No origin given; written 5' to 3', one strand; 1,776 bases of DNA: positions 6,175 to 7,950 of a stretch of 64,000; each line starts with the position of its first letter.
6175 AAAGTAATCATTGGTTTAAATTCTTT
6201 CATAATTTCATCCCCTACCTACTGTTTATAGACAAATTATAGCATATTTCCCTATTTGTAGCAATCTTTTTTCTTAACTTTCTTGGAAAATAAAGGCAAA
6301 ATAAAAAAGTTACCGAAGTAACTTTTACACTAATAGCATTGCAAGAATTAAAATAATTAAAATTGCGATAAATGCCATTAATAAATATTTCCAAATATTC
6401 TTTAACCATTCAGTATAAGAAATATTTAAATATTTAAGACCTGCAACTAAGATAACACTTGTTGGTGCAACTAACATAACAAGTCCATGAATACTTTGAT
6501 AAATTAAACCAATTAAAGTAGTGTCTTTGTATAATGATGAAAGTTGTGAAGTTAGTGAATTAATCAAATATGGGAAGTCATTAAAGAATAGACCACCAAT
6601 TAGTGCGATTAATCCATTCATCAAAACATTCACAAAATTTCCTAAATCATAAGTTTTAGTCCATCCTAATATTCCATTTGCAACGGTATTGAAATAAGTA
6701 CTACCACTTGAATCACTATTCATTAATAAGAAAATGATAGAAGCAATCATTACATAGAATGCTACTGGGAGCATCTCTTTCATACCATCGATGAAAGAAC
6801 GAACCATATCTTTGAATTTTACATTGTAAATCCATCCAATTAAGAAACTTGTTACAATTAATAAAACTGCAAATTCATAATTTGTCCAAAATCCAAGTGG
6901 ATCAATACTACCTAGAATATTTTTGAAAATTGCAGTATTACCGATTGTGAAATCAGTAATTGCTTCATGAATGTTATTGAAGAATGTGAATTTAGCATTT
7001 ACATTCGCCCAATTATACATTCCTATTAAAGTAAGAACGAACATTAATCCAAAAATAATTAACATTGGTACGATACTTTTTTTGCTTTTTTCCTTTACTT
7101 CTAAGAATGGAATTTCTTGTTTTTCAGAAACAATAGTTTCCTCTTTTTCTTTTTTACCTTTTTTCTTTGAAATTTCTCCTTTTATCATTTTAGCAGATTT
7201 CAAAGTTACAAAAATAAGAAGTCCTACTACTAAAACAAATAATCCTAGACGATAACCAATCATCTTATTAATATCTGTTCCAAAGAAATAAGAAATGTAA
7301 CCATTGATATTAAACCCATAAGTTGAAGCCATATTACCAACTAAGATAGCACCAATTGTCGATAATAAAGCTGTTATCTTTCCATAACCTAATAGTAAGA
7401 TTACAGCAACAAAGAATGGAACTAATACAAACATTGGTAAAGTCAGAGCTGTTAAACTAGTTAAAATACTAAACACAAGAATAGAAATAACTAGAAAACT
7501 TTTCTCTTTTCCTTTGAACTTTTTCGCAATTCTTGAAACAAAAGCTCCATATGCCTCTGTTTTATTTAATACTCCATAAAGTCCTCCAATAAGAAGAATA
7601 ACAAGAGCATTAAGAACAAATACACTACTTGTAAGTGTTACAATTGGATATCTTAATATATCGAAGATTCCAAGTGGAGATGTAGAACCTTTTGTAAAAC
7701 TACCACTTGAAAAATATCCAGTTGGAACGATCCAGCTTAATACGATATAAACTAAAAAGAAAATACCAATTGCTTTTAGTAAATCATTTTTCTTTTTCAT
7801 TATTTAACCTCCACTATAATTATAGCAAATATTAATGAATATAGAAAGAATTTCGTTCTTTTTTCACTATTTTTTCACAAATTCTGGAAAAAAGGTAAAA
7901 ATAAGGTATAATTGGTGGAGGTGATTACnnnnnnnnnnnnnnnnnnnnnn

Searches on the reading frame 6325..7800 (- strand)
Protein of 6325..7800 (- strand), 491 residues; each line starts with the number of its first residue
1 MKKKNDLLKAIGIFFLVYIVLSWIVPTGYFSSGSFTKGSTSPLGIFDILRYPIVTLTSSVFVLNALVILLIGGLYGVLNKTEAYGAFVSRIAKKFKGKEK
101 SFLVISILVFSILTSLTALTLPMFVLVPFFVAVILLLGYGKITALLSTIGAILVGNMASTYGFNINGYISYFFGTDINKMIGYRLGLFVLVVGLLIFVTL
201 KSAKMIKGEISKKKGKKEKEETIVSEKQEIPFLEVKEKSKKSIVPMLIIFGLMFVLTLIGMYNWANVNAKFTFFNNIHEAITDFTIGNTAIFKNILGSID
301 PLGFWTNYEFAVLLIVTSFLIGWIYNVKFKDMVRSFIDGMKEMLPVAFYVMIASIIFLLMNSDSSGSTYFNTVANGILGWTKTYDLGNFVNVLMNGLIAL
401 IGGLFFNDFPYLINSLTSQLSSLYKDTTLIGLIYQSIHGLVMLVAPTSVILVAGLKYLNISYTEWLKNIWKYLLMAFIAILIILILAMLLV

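Call 7: search_protein_families(library=pfam, proteins=[window:6325-7800:-], max_evalue=0.001)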
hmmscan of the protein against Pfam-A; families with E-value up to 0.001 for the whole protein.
window:6325-7800:- (491 aa): 1 family
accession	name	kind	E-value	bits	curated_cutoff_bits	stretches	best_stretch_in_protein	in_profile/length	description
PF03606.21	DcuC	-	1.7e-23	83.4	23.1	1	65-488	79-460/461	C4-dicarboxylate anaerobic carrier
